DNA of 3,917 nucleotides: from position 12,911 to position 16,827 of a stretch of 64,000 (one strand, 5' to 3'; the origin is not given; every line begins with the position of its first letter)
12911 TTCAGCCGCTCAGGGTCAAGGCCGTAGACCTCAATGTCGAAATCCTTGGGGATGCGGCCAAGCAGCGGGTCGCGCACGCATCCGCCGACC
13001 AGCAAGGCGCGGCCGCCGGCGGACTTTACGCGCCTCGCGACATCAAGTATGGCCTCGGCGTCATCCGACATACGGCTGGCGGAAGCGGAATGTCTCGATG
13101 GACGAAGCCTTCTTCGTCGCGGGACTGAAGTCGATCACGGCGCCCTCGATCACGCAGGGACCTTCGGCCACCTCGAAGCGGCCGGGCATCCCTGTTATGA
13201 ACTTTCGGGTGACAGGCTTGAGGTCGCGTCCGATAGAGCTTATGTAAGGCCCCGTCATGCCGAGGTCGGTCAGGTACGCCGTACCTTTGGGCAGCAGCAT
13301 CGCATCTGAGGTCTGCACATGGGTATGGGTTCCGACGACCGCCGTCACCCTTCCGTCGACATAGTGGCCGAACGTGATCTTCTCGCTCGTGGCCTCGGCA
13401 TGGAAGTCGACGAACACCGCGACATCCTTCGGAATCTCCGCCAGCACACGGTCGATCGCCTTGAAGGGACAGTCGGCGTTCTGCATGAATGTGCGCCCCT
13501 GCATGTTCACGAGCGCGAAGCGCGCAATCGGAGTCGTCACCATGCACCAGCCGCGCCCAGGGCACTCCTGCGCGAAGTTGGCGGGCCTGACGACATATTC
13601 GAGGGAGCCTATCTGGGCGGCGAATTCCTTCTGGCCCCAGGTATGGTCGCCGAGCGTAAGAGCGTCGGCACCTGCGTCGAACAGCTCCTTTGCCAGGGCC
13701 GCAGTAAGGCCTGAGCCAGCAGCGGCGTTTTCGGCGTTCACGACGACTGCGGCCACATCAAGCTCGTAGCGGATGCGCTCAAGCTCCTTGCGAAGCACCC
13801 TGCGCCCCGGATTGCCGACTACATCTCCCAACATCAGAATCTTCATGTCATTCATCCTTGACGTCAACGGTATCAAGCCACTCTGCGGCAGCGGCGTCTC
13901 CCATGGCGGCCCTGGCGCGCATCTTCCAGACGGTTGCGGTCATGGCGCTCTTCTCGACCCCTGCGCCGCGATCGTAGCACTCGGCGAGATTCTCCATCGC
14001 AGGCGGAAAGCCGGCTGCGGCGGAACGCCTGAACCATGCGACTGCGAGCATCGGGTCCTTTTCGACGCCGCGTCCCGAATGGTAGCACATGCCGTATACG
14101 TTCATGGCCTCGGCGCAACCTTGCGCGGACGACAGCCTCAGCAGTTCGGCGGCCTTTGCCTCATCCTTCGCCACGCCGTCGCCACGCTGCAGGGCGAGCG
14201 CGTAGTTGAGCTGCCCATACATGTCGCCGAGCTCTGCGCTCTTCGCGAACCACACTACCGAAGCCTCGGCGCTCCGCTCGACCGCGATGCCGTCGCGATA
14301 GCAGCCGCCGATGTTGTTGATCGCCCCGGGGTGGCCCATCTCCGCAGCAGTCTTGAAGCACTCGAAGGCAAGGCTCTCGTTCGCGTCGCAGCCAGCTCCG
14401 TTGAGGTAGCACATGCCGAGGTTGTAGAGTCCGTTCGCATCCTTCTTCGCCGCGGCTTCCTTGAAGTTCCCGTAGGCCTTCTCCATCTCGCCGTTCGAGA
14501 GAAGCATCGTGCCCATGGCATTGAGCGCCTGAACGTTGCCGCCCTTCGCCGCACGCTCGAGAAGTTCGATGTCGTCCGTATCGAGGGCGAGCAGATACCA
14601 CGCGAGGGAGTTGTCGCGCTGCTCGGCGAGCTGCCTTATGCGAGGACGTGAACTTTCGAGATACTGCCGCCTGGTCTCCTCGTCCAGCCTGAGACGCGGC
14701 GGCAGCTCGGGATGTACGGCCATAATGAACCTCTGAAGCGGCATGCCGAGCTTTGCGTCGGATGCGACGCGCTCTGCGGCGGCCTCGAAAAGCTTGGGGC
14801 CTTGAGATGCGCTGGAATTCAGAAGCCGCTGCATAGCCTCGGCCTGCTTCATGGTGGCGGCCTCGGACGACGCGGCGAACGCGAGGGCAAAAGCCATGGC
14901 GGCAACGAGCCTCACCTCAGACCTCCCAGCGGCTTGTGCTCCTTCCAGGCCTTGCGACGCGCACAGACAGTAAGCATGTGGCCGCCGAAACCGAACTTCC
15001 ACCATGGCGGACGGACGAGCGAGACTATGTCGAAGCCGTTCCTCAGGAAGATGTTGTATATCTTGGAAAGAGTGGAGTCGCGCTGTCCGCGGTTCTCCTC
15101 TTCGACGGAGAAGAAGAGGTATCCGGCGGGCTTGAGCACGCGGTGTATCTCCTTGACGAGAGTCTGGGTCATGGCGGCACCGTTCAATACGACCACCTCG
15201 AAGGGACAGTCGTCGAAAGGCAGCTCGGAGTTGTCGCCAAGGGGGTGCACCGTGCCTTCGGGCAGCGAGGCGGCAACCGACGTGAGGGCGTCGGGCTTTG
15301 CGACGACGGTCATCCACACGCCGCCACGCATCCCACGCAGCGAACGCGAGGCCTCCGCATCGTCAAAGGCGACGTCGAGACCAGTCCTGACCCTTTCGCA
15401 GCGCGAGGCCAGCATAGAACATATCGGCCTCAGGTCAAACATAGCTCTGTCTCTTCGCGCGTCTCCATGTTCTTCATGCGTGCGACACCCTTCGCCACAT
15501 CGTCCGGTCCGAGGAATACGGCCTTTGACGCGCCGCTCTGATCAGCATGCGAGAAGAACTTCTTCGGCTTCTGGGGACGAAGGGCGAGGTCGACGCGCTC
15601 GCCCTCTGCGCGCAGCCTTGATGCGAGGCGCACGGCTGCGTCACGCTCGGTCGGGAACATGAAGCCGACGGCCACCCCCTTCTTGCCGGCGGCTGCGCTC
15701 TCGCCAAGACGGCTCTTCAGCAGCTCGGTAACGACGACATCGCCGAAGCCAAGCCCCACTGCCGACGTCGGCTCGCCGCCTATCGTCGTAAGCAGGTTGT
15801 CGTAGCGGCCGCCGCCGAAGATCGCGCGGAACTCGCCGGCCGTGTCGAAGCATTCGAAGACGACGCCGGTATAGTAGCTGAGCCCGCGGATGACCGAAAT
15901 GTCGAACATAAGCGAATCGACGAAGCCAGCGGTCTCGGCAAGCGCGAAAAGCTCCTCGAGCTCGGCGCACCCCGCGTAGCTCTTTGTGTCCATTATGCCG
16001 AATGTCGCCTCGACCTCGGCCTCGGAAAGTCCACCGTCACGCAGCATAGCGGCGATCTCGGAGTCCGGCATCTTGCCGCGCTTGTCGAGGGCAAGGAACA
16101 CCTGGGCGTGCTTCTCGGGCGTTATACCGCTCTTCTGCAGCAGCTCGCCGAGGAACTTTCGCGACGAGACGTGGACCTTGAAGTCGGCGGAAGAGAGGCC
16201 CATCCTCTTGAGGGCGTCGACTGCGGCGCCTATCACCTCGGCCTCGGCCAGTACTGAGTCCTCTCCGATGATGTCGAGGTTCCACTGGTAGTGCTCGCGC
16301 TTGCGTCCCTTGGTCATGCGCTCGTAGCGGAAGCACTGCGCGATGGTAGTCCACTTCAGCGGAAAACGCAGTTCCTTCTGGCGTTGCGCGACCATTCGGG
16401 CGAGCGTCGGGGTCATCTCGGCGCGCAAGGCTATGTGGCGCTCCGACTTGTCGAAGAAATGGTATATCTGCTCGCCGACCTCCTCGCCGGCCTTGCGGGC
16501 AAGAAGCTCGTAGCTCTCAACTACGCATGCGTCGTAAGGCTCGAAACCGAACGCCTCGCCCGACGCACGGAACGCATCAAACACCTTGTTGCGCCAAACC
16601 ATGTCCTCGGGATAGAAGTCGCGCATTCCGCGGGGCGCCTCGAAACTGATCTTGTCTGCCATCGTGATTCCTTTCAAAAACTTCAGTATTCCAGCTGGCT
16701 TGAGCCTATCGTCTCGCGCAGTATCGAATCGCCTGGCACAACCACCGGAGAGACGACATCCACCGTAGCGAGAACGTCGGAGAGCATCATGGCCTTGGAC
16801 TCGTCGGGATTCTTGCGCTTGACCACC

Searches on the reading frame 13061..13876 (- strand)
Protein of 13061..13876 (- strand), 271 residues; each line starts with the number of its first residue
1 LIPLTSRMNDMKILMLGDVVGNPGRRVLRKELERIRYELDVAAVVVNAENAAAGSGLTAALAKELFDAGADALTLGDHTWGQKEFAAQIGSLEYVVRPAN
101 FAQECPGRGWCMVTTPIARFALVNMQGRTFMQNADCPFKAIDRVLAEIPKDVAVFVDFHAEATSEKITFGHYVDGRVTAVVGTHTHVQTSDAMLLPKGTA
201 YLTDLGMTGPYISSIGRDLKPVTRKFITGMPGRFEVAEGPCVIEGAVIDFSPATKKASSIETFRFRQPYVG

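Call 21: search_protein_families(library=pfam, proteins=[window:13061-13876:-], max_evalue=0.01)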
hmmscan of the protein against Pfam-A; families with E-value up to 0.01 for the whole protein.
window:13061-13876:- (271 aa): 1 family
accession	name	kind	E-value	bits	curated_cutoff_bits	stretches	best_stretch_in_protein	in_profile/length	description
PF13277.11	YmdB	-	2.4e-96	322.3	27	1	14-262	1-252/253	YmdB-like protein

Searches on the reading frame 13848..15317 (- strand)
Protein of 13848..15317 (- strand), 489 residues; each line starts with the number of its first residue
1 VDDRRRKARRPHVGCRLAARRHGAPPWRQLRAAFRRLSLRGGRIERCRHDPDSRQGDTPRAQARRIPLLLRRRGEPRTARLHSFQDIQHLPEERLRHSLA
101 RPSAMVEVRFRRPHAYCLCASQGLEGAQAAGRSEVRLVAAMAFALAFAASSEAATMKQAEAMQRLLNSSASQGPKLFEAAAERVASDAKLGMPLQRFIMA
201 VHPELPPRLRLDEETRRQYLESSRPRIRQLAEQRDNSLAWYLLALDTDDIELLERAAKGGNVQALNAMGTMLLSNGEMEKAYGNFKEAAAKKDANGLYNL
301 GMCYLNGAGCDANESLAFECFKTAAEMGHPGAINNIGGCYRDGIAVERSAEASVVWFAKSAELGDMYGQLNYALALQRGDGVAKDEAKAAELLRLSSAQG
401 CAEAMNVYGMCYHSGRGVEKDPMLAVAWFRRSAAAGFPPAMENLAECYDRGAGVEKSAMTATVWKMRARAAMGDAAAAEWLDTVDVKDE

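Call 21: search_protein_families(library=pfam, proteins=[window:13848-15317:-], max_evalue=0.01)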
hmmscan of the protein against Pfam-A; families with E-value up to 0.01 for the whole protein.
window:13848-15317:- (489 aa): 3 families
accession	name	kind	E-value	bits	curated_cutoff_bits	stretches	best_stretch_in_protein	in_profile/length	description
PF08238.18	Sel1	-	1.6e-32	111.2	30.7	4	296-329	3-36/36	Sel1 repeat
PF23310.1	TPR_27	-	0.0021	18.1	27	0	250-279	49-78/110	Plant tetratrico peptide repeats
PF13431.12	TPR_17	-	0.0056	17.3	24.4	0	291-306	10-25/34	Tetratricopeptide repeat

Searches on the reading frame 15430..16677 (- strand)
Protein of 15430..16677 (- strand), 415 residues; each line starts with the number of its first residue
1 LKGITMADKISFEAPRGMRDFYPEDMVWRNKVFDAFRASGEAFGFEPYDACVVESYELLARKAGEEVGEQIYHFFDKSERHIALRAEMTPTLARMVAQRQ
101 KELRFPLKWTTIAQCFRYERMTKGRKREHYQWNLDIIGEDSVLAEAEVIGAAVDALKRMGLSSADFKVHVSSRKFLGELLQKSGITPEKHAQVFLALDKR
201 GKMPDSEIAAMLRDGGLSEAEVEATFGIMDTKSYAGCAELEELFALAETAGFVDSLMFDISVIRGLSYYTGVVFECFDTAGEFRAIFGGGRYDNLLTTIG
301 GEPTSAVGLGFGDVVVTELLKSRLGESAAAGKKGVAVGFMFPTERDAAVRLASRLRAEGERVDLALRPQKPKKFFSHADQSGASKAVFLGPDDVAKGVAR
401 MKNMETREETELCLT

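Call 21: search_protein_families(library=pfam, proteins=[window:15430-16677:-], max_evalue=0.01)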
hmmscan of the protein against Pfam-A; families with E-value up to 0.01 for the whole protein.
window:15430-16677:- (415 aa): 4 families
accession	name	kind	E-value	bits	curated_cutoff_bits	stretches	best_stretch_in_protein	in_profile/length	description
PF13393.11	tRNA-synt_His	-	5.1e-43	147.9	25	1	17-309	1-301/308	Histidyl-tRNA synthetase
PF03129.25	HGTP_anticodon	-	5.6e-09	36.5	21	1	345-411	15-81/94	Anticodon binding domain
PF00587.30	tRNA-synt_2b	-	6.1e-07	30.1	29.3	1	72-168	1-101/179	tRNA synthetase class II core domain (G, H, P, S and T)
PF01409.25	tRNA-synt_2d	-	4.7e-05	23.4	19.8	1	77-174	74-168/246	tRNA synthetases class II core domain (F)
